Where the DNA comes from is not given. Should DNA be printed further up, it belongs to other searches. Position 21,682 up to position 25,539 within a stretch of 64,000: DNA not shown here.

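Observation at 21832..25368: Internally triplicated glycosyltransferase: [GT2 - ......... linker - TPR] x3 in one polypeptide, middle copy degenerate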

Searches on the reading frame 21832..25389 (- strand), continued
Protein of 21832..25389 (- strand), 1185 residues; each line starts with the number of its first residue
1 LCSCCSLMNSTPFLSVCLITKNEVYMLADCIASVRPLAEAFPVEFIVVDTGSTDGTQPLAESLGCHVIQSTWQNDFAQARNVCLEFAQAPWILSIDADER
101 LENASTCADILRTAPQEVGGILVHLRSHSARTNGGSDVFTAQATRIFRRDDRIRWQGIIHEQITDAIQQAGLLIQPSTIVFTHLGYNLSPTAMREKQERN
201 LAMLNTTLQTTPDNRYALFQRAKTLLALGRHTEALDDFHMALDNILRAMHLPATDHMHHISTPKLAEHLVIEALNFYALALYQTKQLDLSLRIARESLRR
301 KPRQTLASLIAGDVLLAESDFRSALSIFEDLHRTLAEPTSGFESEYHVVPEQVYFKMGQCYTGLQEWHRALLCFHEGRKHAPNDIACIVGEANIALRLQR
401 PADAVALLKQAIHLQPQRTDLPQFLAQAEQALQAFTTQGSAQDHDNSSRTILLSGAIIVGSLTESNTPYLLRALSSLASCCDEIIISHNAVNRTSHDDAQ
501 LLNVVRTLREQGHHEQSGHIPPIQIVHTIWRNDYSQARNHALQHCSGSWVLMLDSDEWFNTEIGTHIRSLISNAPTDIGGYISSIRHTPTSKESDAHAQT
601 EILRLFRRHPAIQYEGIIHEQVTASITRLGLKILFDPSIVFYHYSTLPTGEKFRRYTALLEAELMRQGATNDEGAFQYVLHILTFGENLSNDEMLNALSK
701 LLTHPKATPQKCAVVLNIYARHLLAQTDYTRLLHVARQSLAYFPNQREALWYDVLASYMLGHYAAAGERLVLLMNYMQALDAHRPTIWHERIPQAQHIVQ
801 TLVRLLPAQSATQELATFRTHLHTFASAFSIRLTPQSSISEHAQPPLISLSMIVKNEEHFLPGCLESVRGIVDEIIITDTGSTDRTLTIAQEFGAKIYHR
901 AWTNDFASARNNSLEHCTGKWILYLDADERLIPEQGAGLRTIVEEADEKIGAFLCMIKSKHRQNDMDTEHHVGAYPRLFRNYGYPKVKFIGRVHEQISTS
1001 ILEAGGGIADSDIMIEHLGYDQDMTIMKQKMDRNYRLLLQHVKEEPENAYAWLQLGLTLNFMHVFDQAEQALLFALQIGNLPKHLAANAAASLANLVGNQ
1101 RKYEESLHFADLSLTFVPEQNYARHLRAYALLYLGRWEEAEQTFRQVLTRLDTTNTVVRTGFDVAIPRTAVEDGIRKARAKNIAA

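Call 24: find_related_loci(query=A1, collection=genome_contigs, flank=10000)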
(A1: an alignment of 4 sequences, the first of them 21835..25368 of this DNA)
Query A1 (1178 aa) in genome_contigs; peptide patterns used: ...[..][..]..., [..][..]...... (x = any residue, [..] = any of these).
600 stretches matched a pattern (row limit reached: there are more); 568 encode a relative of the query (tblastn E <= 1e-3); the best 80 are kept; 80 distinct loci.
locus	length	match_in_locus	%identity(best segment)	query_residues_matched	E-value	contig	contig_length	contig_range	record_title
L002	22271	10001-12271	36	5-1176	1e-134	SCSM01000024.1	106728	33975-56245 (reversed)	MAG: Bacteroidetes bacterium isolate FW215_bin.12 FW215_bin.12-56378, whole genome shotgun sequence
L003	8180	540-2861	35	1-1174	2e-129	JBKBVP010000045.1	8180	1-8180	MAG: Candidatus Kapaibacteriota bacterium isolate 21I_056.bin.23 NODE_48_length_8180_cov_2.677033, whole genome shotgun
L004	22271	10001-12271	35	5-1176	7e-128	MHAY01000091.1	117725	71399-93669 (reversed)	MAG: Ignavibacteria bacterium RIFOXYC2_FULL_35_21 rifoxyc2_full_scaffold_81, whole genome shotgun sequence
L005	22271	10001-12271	36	1-1174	2e-120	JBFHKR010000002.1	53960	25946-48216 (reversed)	MAG: Chlorobiota bacterium isolate Mix_sand07.2021.05.G.94 k141_852280_length_53960_cov_17.6362, whole genome shotgun se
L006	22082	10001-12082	39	1-1178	5e-119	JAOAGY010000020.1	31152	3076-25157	MAG: Chlorobiota bacterium isolate SKW43 k141_1432418, whole genome shotgun sequence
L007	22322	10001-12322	56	1-1174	2e-116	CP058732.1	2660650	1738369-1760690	MAG: Candidatus Kapaibacterium sp. isolate Ch6 chromosome, complete genome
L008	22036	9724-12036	57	2-1176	7e-116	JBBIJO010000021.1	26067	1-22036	MAG: Ignavibacteria bacterium isolate RSF170216_bin_164 NODE_2138_length_26067_cov_18.950600, whole genome shotgun seque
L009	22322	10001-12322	52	4-1176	8e-115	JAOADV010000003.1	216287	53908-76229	MAG: Ignavibacteria bacterium isolate SKW242 NODE_3_length_216287_cov_8.324675, whole genome shotgun sequence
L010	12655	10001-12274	54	3-1176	3e-114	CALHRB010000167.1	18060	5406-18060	MAG: Candidatus Kapabacteria bacterium isolate N1_Bin_Bin_40_sub genome assembly, contig: c_000004016244, whole genome s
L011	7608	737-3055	50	3-1172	1e-112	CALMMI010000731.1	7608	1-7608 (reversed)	MAG TPA_asm: uncultured Ignavibacteria bacterium isolate SRR5676438_bin.0_CONCOCT_v1.1_MAG genome assembly, contig: ERZ7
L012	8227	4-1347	56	2-1172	3e-110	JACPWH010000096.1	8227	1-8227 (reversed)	MAG: Ignavibacteriae bacterium isolate NC_groundwater_806_Pr6_B-0.1um_39_9 kurt_kritikos_18_scaffold_273977, whole genom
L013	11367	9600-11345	34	5-1154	5e-110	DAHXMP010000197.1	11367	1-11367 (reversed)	MAG TPA_asm: Bacteroidetes bacterium isolate clean1621 k141_59980, whole genome shotgun sequence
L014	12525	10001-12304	51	1-1175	1e-109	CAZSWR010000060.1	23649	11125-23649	MAG TPA_asm: uncultured Hyphomicrobiales bacterium isolate SRP216815_co1_98 genome assembly, contig: NODE_2445_length_23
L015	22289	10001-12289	35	1-1174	7e-117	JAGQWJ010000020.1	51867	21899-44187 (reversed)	MAG: Ignavibacteriae bacterium isolate HKST-UBA125 NODE_20_length_51867_cov_6.479127, whole genome shotgun sequence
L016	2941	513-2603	39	5-1169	2e-113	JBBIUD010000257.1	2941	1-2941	MAG: Chlorobiota bacterium isolate PFF170222_bin_45 NODE_4486_length_2941_cov_3.01777, whole genome shotgun sequence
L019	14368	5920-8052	37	5-1178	3e-108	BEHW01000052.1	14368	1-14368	Bacterium HR20 DNA, contig: NODE_1202_52, isolate: HRbin20, whole genome shotgun sequence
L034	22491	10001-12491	37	3-1178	2e-54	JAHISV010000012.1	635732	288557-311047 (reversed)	MAG: Bacteroidetes bacterium isolate MM_PC_MetaG.mb.19 MM_PC_MetaG.mb.19_k141_1285486, whole genome shotgun sequence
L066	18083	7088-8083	36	7-1178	5e-48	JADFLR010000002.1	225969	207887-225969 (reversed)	MAG: Bacteroidetes bacterium isolate B54T1B5 B54T1B5_NODE4, whole genome shotgun sequence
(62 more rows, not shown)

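Call 39: find_encoding_contigs(protein=P0002, flank=8000, max_places=2)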
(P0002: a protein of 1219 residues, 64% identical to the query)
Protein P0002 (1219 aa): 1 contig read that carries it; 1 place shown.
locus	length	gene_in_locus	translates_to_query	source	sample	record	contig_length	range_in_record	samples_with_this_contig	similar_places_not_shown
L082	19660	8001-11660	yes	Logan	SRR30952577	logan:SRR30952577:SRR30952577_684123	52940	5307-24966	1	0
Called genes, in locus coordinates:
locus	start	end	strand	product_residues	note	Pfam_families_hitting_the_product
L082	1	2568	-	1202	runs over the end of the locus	PF13188:PAS_8 (faint), PF13426:PAS_9 (weak), PF08448:PAS_4, PF00989:PAS, PF08448:PAS_4, PF13426:PAS_9, PF00512:HisKA, PF02518:HATPase_c, +1 more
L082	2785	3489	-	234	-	PF07719:TPR_2 (faint)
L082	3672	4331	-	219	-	PF00677:Lum_binding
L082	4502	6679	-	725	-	PF02897:Peptidase_S9_N, PF00326:Peptidase_S9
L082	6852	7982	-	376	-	PF00696:AA_kinase, PF01472:PUA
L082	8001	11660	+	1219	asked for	PF00535:Glycos_transf_2, PF10111:Glyco_tranf_2_2 (faint), PF00515:TPR_1 (faint), PF07719:TPR_2 (faint), PF12895:ANAPC3 (faint), PF13424:TPR_12 (faint), PF13431:TPR_17 (faint), PF00535:Glycos_transf_2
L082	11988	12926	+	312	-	-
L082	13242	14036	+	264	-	PF01026:TatD_DNase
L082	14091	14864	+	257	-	PF00106:adh_short, PF02719:Polysacc_synt_2 (weak), PF08659:KR, PF13561:adh_short_C2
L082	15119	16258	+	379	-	PF08495:FIST, PF10442:FIST_C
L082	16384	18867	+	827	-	PF00512:HisKA, PF02518:HATPase_c, PF00072:Response_reg, PF01627:Hpt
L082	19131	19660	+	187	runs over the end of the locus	PF03602:Cons_hypoth95, PF05175:MTS (weak), PF06325:PrmA (weak), PF13847:Methyltransf_31 (weak)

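Call 40: find_encoding_contigs(protein=P0003, flank=8000, max_places=2)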
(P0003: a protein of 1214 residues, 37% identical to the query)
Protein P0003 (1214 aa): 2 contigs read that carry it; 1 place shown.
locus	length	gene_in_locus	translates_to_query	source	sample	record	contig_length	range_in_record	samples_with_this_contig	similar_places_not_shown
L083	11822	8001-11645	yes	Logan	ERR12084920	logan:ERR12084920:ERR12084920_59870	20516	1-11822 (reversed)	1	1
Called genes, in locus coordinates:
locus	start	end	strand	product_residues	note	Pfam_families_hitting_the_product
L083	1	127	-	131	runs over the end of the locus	-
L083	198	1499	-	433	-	PF13439:Glyco_transf_4 (weak)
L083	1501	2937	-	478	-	-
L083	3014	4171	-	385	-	PF00534:Glycos_transf_1, PF13692:Glyco_trans_1_4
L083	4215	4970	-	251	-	PF13505:OMP_b-brl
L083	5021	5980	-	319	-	PF00535:Glycos_transf_2, PF10111:Glyco_tranf_2_2 (weak)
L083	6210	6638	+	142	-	-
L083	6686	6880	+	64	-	PF01165:Ribosomal_S21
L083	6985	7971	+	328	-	PF00535:Glycos_transf_2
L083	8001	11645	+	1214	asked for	PF00535:Glycos_transf_2, PF10111:Glyco_tranf_2_2 (faint), PF13641:Glyco_tranf_2_3 (faint), PF12895:ANAPC3 (faint), PF13432:TPR_16 (weak), PF14559:TPR_19 (weak), PF00535:Glycos_transf_2, PF23914:TPR_CcmH_CycH (weak), +9 more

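Call 41: find_encoding_contigs(protein=P0004, flank=8000, max_places=2)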
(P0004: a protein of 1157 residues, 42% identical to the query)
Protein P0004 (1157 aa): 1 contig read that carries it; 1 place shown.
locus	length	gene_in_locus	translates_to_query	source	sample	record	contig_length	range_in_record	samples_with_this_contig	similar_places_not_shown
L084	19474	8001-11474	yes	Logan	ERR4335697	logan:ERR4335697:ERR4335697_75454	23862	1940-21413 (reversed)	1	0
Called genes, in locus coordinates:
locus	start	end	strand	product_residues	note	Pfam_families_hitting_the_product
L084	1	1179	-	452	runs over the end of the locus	PF13439:Glyco_transf_4, PF13579:Glyco_trans_4_4 (weak), PF00534:Glycos_transf_1 (weak)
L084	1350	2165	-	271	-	PF13489:Methyltransf_23, PF13847:Methyltransf_31 (weak), PF08241:Methyltransf_11, PF08242:Methyltransf_12, PF13649:Methyltransf_25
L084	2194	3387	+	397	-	PF00534:Glycos_transf_1, PF13692:Glyco_trans_1_4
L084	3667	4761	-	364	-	PF01075:Glyco_transf_9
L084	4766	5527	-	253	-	-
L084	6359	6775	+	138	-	-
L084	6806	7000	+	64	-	PF01165:Ribosomal_S21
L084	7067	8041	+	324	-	PF00535:Glycos_transf_2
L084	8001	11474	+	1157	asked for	PF00535:Glycos_transf_2, PF10111:Glyco_tranf_2_2 (faint), PF13641:Glyco_tranf_2_3 (faint), PF12895:ANAPC3 (faint), PF13431:TPR_17 (faint), PF14559:TPR_19 (faint), PF00535:Glycos_transf_2, PF23914:TPR_CcmH_CycH, +3 more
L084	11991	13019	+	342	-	-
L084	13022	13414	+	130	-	-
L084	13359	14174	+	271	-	PF18962:Por_Secre_tail (weak)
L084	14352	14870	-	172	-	PF00578:AhpC-TSA, PF08534:Redoxin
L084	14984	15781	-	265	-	PF00005:ABC_tran, PF13304:AAA_21 (faint)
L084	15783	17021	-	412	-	PF00089:Trypsin, PF10459:Peptidase_S46 (faint), PF13365:Trypsin_2, PF00595:PDZ, PF13180:PDZ_2, PF17820:PDZ_6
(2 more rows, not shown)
